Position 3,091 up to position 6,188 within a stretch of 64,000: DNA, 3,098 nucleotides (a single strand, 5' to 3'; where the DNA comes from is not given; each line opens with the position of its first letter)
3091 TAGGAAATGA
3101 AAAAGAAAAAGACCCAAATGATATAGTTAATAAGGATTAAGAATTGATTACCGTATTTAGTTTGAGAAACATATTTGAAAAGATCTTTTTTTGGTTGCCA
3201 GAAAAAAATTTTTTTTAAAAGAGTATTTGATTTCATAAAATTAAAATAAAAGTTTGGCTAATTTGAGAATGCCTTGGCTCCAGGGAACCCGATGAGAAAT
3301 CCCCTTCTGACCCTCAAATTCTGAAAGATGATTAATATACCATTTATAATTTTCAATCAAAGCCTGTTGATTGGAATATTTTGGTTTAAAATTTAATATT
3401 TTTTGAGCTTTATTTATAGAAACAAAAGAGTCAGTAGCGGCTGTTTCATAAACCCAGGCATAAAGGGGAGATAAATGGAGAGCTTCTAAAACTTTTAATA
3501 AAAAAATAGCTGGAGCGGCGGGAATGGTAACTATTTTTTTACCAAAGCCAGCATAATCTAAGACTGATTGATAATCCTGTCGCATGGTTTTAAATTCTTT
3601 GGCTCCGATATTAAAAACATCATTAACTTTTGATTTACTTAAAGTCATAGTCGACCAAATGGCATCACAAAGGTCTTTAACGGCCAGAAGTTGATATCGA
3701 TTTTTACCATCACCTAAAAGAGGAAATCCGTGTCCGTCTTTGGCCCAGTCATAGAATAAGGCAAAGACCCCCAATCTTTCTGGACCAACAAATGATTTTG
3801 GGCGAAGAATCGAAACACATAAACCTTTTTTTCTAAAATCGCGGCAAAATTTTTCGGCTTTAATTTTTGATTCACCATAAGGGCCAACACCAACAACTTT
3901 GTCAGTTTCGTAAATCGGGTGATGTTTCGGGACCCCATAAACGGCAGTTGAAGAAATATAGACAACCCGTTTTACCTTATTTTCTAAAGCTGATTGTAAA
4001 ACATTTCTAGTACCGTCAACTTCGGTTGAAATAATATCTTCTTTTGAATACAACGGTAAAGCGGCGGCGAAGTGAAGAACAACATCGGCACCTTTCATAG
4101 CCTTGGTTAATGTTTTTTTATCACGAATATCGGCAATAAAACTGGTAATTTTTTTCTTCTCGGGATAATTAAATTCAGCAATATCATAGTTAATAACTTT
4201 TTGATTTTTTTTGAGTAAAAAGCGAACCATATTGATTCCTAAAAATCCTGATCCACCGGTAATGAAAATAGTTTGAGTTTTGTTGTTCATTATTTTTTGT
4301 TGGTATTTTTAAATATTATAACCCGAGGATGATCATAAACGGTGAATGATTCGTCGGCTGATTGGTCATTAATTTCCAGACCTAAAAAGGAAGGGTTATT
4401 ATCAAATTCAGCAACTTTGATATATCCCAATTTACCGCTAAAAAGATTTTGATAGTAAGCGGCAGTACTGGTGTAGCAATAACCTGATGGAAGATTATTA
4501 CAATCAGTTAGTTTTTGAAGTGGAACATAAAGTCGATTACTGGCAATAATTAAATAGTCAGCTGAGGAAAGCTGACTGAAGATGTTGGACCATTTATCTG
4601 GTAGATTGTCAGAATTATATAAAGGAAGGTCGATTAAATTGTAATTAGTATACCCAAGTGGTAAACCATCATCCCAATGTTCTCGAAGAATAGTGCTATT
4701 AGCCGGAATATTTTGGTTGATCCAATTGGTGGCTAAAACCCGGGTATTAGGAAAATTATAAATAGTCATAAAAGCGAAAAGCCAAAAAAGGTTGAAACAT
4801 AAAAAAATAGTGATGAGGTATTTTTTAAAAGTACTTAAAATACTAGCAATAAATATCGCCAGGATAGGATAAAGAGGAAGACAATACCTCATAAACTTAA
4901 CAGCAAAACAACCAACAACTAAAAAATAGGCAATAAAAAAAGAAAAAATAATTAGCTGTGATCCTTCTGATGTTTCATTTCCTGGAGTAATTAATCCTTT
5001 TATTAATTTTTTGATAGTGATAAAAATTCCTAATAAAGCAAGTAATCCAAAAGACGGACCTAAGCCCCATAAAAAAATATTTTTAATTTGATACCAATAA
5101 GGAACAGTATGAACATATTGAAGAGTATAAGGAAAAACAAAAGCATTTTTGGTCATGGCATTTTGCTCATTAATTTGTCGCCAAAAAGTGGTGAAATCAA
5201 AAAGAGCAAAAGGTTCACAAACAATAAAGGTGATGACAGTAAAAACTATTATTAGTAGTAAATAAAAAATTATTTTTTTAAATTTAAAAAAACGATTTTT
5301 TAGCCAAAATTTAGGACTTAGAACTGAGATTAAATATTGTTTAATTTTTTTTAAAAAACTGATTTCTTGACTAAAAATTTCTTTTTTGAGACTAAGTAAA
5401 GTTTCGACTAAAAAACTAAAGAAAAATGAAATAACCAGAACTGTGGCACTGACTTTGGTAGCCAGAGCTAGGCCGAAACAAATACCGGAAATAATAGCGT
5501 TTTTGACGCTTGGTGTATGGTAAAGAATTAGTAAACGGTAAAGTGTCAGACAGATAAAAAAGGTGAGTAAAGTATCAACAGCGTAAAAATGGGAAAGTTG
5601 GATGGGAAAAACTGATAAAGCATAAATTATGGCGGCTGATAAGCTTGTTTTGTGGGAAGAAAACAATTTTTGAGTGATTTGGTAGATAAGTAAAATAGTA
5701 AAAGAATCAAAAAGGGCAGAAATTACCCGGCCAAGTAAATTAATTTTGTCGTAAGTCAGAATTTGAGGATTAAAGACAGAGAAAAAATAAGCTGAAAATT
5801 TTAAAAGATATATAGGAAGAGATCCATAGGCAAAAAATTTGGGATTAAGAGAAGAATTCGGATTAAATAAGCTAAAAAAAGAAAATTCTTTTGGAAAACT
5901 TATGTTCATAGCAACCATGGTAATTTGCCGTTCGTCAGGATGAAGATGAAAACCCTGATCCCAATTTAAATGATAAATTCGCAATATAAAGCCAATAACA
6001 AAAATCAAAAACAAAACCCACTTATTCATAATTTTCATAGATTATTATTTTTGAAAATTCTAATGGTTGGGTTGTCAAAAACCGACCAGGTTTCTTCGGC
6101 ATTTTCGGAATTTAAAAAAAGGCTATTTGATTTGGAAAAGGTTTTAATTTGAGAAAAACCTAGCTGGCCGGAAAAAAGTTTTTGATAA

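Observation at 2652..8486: Candidate polyprenyl-phospho-pentose (DPR/DPA-like) donor pathway: UbiA, PAP2, SDR epimerase and GT-C transferases in one operon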

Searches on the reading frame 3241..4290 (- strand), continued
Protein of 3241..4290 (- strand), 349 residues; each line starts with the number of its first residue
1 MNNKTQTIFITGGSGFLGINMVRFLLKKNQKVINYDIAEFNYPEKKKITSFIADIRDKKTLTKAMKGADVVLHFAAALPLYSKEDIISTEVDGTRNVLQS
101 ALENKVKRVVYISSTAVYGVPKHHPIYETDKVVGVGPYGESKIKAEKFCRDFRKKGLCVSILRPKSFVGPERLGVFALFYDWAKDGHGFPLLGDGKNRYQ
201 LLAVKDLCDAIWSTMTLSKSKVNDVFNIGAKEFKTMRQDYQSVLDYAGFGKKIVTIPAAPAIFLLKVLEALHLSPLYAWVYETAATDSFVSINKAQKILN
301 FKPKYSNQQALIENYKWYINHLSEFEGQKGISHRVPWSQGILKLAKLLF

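Call 85: predict_structure(alignment_id=A2)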
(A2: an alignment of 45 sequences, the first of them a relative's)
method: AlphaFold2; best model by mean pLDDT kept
length: 349 residues; sequences in the alignment: 45
mean_pLDDT: 88.0   pTM: 0.89
mean pLDDT of the five models: 88.0, 87.2, 86.2, 84.0, 83.4
residues with pLDDT >= 90: 227; 70-90: 68; 50-70: 50; < 50: 4
segments of 3 or more residues with pLDDT < 50: none
pLDDT, mean of each block of 10 residues (from residue 1): 82 94 98 96 95 97 98 84 87 98 98 91 93 88 97 98 92 76 88 87 97 97 98 95 96 82 67 56 75 98 97 93 72 53 69
secondary structure, 60 per line:
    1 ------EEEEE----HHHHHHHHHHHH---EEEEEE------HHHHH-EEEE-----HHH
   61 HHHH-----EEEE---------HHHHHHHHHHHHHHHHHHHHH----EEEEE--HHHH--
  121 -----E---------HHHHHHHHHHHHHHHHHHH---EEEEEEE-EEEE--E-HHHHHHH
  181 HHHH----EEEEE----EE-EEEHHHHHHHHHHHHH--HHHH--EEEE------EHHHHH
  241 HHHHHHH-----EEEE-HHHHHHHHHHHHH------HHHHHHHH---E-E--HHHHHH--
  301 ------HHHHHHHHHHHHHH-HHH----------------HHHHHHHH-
elements in order: E7-11 H16-27 E31-36 H43-47 E49-52 H58-64 E70-73 H83-103 E108-112 H115-118 H136-154 E158-164 E166-169 H174-184 E189-193 E201-203 H204-216 H219-222 E225-228 H236-247 E253-256 H258-270 H277-284 H293-298 H307-320 H341-348

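Call 92: fold_search(model_id=the predicted structure, library=pdb)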
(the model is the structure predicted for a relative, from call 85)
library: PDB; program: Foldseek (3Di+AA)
matches with E <= 10: 1951; with E <= 0.001: 1312
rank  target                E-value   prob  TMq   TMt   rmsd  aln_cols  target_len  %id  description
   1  4zrn_A                2.4e-22  1.00  0.76  0.85   2.9       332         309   23  Crystal Structure of UDP-Glucose 4-Epimerase (TM0509) with UDP-glucose from Hyperthermophilic Eubacterium Thermotoga M (released 2015-09-16)
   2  4zrm_B                3.0e-22  1.00  0.75  0.85   2.8       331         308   23  Crystal Structure of UDP-Glucose 4-Epimerase (TM0509) from Hyperthermophilic Eubacterium Thermotoga maritima (released 2015-09-16)
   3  8vr2_B                3.6e-22  1.00  0.74  0.80   4.1       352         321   22  Crystal structure of the Pcryo_0617 oxidoreductase/decarboxylase from Psychrobacter cryohalolentis K5 in the presence  (released 2024-01-31)
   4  2hun_B                5.0e-22  1.00  0.74  0.79   3.6       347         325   24  Crystal structure of hypothetical protein PH0414 from Pyrococcus horikoshii OT3 (released 2007-01-26)
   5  8rdi_A                5.6e-22  1.00  0.71  0.78   3.5       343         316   21  Crystal structure of UDP-galactose 4-epimerase from Pyrococcus horikoshii containing Y145F mutation and with bound NAD (released 2024-12-18)
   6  8vr2_D                6.7e-22  1.00  0.73  0.79   4.1       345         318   22  Crystal structure of the Pcryo_0617 oxidoreductase/decarboxylase from Psychrobacter cryohalolentis K5 in the presence  (released 2024-01-31)
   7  8vr2_C                9.3e-22  1.00  0.73  0.80   3.8       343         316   22  Crystal structure of the Pcryo_0617 oxidoreductase/decarboxylase from Psychrobacter cryohalolentis K5 in the presence  (released 2024-01-31)
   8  4zrm_A                9.8e-22  1.00  0.75  0.84   2.9       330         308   22  Crystal Structure of UDP-Glucose 4-Epimerase (TM0509) from Hyperthermophilic Eubacterium Thermotoga maritima (released 2015-09-16)
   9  8rdg_A                1.1e-21  1.00  0.71  0.78   3.4       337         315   21  Crystal structure of UDP-galactose 4-epimerase from Pyrococcus horikoshii with bound NAD (released 2024-12-18)
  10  9pmn_C                1.3e-21  1.00  0.74  0.76   3.8       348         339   22  Crystal structure of Capsular polysaccharide biosynthesis protein from Bordetella pertussis in complex with NAD and ur (released 2025-08-06)
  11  3aw9_A                1.7e-21  1.00  0.71  0.80   3.4       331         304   22  Structure of UDP-galactose 4-epimerase mutant (released 2012-02-29)
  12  8shh_A                2.8e-21  1.00  0.74  0.79   3.2       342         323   23  Crystal structure of EvdS6 decarboxylase in ligand free state (released 2023-08-09)
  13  1r66                  2.8e-21  1.00  0.73  0.79   3.6       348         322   24  Crystal Structure of DesIV (dTDP-glucose 4,6-dehydratase) from Streptomyces venezuelae with NAD and TYD bound (released 2004-01-27)
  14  8sk0_B                3.0e-21  1.00  0.73  0.77   3.4       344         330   23  Crystal structure of EvdS6 decarboxylase in ligand bound state (released 2023-08-09)
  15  3lu1_A                4.0e-21  1.00  0.75  0.78   3.4       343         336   21  Crystal Structure Analysis of WbgU: a UDP-GalNAc 4-epimerase (released 2010-07-21)
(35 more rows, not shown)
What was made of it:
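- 3241..4290 (-): Extended (GalE-like) SDR, 349 aa; the candidate epimerase of polyprenyl-P-ribofuranose, an accessory cassette gene. The model has pLDDT 88 and the best fold match is UDP-glucose 4-epimerase 4zrn, TM 0.76/0.85 (calls 85, 92).
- On ORF13-type polyprenyl-P-pentofuranose epimerase (single extended SDR): The fold is GalE-like (call 92).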

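Call 98: search_protein_families(library=pfam, proteins=[L091:13419-14489:-, L091:11414-13390:-, L091:9405-9788:+, L092:4845-5525:-, L081:7231-8721:+, L081:11074-12786:+, L081:13348-14703:+], max_evalue=0.01)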
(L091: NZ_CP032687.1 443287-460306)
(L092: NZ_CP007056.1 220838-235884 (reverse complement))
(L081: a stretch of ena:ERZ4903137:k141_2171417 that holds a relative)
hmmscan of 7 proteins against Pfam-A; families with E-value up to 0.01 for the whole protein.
L091:13419-14489:- (356 aa): 9 families
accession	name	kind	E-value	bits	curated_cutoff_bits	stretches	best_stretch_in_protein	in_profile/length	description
PF01370.27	Epimerase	-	1.6e-31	110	20.9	1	14-248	1-237/240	NAD dependent epimerase/dehydratase family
PF16363.11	GDP_Man_Dehyd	-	5.2e-23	82.5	27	1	15-343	1-330/332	GDP-mannose 4,6 dehydratase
PF01073.25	3Beta_HSD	-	1.2e-20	74.1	22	1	16-266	2-265/280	3-beta hydroxysteroid dehydrogenase/isomerase family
PF13460.12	NAD_binding_10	-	2.9e-15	57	27.2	1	40-194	14-149/184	NAD(P)H-binding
PF04321.23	RmlD_sub_bind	-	4e-14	52.8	27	1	14-197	3-157/287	RmlD substrate binding domain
PF05368.20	NmrA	-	5.7e-09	36.4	27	1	13-269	4-234/298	NmrA-like family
PF02719.21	Polysacc_synt_2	-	2.8e-06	27.2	20.2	1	14-134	1-128/293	Polysaccharide biosynthesis protein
PF07993.18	NAD_binding_4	-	5.5e-05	22.9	20.1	1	90-189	91-205/258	Male sterility protein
PF08659.16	KR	-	0.004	17.5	22.6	0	14-116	3-118/180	KR domain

L091:11414-13390:- (658 aa): 0 families

L091:9405-9788:+ (127 aa): 0 families

L092:4845-5525:- (226 aa): 2 families
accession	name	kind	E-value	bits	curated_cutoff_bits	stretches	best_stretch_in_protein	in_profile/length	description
PF13263.12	PHP_C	-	1e-15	57.4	21.3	1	139-189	2-56/56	PHP-associated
PF02811.25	PHP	-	2.2e-08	35.1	26.4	1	6-78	1-80/164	PHP domain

L081:7231-8721:+ (496 aa): 1 family
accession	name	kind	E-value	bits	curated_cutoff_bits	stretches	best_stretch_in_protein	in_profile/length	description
PF09852.15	DUF2079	-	6.2e-05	22.7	28.2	1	46-267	14-230/459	Predicted membrane protein (DUF2079)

L081:11074-12786:+ (570 aa): 0 families

L081:13348-14703:+ (451 aa): 1 family
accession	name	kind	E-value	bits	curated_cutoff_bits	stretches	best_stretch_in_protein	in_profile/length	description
PF13231.12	PMT_2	-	0.0001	23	26.1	1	87-238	4-157/160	Dolichyl-phosphate-mannose-protein mannosyltransferase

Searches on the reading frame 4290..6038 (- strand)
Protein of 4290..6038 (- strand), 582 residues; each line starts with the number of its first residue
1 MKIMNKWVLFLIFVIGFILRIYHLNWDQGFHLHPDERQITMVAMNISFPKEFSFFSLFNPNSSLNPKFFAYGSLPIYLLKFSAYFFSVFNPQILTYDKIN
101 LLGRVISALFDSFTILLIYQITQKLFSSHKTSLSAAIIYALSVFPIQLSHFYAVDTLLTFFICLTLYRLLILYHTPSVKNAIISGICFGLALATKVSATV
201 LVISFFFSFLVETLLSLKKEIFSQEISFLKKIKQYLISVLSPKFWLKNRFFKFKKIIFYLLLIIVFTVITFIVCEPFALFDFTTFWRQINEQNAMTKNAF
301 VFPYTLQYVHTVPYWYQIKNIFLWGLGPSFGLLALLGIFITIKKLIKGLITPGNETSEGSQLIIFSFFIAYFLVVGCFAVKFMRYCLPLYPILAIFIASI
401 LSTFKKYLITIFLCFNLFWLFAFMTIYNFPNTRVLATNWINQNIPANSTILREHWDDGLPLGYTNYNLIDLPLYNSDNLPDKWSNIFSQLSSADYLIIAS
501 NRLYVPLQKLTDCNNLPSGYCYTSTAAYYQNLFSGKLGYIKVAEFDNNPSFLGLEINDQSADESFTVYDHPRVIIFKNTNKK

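Call 3: search_protein_families(library=pfam, proteins=[window:4290-6038:-], max_evalue=0.01)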
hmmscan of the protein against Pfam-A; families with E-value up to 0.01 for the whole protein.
window:4290-6038:- (582 aa): 2 families
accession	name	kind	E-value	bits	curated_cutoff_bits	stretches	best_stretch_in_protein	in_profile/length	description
PF13231.12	PMT_2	-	3.7e-13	50.4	26.1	1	104-218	25-139/160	Dolichyl-phosphate-mannose-protein mannosyltransferase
PF02366.24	PMT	-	2.8e-06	27.5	22.7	1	102-227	84-214/245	Dolichyl-phosphate-mannose-protein mannosyltransferase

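Call 4: search_protein_families(library=ncbifam, proteins=[window:4290-6038:-], max_evalue=0.01)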
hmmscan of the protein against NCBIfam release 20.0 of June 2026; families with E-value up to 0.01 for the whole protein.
window:4290-6038:- (582 aa): 1 family
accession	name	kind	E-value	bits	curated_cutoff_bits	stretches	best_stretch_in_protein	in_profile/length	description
NF009784.2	PRK13279.1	equivalog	3.4e-05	22.7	567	1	101-195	81-179/539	lipid IV(A) 4-amino-4-deoxy-L-arabinosyltransferase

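Call 49: search_solved_structures(query=window:4290-6038:-, max_evalue=1)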
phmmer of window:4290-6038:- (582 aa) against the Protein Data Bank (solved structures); distinct sequences matched with E-value up to 1: 0.
